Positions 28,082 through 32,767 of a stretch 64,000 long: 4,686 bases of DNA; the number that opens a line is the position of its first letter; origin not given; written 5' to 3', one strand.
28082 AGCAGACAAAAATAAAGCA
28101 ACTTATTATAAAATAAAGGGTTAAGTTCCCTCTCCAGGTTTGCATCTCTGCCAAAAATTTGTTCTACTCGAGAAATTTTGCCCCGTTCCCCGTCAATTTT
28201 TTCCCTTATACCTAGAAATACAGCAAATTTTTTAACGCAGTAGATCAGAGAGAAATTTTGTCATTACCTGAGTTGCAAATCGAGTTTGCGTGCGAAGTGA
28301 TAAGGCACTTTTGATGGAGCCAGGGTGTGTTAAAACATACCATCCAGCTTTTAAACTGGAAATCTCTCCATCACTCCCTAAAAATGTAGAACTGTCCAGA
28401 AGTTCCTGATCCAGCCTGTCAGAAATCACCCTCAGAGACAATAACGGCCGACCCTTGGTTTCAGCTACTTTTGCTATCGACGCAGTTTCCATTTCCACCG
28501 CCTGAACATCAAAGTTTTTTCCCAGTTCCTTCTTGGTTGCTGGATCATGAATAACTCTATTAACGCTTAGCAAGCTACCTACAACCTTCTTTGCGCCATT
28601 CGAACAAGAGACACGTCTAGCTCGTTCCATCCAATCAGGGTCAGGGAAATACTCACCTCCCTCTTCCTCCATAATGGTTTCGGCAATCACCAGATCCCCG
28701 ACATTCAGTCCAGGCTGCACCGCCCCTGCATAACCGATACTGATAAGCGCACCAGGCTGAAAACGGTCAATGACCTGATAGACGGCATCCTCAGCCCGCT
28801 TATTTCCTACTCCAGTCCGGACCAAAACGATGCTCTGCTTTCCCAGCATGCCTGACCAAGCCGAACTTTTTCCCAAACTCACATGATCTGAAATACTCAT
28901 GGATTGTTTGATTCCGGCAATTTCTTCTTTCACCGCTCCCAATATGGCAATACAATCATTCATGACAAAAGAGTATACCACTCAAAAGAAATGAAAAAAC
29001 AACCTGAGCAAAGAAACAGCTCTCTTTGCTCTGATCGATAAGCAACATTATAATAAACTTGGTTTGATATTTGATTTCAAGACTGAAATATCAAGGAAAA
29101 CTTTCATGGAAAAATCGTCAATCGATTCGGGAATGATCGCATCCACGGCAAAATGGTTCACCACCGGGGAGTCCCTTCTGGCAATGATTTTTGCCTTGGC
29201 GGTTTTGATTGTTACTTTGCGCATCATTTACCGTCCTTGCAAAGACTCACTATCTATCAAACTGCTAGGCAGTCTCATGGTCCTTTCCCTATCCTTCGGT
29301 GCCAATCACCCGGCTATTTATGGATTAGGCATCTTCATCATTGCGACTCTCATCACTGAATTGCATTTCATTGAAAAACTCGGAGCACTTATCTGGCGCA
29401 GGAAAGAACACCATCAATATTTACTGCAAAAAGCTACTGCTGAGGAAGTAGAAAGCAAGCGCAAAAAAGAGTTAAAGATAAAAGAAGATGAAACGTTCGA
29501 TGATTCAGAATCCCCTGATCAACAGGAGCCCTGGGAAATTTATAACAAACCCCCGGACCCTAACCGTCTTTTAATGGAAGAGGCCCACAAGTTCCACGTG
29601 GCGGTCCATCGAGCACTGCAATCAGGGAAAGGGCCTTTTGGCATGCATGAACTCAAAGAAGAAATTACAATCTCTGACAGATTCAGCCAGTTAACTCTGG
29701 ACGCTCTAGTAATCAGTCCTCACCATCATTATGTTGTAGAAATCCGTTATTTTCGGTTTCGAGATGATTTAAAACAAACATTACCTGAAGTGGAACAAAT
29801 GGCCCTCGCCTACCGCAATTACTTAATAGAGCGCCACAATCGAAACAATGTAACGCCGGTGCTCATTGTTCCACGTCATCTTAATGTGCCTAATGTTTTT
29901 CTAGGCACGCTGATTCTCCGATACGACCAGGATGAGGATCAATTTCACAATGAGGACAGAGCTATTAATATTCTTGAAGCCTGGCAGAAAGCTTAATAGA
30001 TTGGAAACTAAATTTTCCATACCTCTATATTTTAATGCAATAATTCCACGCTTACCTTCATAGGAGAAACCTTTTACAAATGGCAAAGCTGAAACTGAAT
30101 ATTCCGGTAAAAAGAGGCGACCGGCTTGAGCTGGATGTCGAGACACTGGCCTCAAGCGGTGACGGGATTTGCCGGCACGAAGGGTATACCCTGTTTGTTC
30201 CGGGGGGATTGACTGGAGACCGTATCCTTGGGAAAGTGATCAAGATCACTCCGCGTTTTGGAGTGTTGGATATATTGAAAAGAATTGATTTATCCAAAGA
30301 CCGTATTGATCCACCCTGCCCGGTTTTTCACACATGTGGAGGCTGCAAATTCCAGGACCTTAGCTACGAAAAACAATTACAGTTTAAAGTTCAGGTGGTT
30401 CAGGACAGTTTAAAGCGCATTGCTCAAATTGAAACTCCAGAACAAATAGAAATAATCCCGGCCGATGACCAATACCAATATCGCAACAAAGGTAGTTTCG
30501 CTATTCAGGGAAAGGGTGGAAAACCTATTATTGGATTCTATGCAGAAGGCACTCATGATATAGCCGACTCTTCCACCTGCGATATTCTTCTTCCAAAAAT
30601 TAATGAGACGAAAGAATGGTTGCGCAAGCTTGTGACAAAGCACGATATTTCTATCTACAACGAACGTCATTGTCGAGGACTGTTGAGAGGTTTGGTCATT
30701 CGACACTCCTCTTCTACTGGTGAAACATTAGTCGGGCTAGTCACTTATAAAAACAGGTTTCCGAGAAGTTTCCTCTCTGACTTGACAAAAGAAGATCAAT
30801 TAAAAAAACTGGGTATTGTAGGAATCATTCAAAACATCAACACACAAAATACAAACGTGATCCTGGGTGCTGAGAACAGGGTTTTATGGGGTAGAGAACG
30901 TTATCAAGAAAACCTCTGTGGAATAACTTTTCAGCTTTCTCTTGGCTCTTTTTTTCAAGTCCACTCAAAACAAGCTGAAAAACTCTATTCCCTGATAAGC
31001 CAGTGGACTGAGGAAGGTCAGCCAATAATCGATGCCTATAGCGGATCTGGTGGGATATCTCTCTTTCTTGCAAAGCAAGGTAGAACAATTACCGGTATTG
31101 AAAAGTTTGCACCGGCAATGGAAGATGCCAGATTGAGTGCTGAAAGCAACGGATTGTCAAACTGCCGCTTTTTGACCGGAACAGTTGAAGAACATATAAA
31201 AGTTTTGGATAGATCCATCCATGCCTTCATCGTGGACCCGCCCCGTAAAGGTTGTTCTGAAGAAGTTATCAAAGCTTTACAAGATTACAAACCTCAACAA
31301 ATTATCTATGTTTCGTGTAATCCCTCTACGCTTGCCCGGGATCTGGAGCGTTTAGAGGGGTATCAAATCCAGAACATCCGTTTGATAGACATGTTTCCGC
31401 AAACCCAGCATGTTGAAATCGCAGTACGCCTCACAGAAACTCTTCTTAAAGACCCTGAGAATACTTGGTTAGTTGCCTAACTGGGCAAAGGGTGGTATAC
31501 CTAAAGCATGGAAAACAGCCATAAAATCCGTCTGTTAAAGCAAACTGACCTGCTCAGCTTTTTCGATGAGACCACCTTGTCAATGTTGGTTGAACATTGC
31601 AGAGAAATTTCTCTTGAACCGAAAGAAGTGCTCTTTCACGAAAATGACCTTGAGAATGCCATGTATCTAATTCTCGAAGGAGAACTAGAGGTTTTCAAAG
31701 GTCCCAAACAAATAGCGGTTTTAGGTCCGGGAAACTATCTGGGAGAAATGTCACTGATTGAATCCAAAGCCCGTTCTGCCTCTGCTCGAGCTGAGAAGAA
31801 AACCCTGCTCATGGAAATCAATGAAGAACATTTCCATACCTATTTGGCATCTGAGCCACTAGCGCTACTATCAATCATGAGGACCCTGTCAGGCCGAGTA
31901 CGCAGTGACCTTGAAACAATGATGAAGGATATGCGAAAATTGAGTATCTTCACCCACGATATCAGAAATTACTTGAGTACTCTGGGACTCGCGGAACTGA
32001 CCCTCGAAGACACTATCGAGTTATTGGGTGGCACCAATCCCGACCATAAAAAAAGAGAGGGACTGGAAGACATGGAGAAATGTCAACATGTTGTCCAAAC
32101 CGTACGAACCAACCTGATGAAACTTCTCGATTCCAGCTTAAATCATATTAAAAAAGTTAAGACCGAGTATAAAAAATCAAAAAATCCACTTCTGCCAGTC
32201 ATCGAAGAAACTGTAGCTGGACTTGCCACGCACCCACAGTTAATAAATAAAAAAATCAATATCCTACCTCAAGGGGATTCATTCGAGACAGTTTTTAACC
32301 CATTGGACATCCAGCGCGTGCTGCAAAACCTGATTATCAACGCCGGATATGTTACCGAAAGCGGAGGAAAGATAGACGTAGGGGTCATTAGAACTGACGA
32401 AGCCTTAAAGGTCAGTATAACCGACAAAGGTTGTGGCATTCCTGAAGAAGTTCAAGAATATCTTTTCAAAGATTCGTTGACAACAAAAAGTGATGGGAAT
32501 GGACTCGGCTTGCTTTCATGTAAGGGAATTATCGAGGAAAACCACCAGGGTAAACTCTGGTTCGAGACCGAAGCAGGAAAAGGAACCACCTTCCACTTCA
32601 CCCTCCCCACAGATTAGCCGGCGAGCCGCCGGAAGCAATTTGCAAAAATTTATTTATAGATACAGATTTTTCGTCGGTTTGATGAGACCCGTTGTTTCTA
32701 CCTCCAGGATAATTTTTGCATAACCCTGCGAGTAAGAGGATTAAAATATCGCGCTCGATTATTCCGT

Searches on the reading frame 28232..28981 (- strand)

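Call 23: search_protein_families(library=pfam, proteins=[window:28232-28981:-], max_evalue=0.001)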
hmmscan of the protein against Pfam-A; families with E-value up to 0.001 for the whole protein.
window:28232-28981:- (249 aa): 1 family
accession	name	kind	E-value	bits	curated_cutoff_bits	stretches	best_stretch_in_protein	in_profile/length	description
PF01048.26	PNP_UDP_1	-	3.7e-33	115.3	25.1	1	11-193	2-203/233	Phosphorylase superfamily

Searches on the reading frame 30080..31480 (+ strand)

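Call 23: search_protein_families(library=pfam, proteins=[window:30080-31480:+], max_evalue=0.001)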
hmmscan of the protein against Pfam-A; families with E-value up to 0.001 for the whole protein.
window:30080-31480:+ (466 aa): 3 families
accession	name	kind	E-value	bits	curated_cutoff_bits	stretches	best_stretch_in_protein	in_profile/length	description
PF05958.17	tRNA_U5-meth_tr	-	8.7e-20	71.5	23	1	273-452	161-355/357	tRNA (Uracil-5-)-methyltransferase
PF01938.26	TRAM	-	1.3e-05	25.4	21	1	10-58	2-53/61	TRAM domain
PF13847.12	Methyltransf_31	-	1.7e-05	25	27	1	312-374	3-67/145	Methyltransferase domain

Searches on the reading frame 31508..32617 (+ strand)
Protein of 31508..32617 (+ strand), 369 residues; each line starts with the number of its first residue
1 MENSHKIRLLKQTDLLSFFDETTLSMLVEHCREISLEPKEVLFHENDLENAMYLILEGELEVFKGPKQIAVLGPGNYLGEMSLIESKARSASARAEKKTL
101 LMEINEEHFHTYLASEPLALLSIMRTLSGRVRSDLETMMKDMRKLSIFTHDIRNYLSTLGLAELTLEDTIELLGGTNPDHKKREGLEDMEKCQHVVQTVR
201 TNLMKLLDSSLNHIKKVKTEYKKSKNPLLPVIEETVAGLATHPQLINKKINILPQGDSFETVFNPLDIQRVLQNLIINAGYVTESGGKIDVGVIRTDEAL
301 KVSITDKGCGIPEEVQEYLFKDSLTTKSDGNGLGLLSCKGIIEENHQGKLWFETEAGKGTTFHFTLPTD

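Call 23: search_protein_families(library=pfam, proteins=[window:31508-32617:+], max_evalue=0.001)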
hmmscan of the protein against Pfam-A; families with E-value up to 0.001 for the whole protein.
window:31508-32617:+ (369 aa): 2 families
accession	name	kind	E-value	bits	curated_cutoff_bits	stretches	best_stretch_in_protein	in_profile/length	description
PF02518.31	HATPase_c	-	6.9e-23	81.7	26.4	1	265-368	3-109/111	Histidine kinase-, DNA gyrase B-, and HSP90-like ATPase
PF00027.35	cNMP_binding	-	2.5e-17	63.1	27.5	1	34-114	2-87/89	Cyclic nucleotide-binding domain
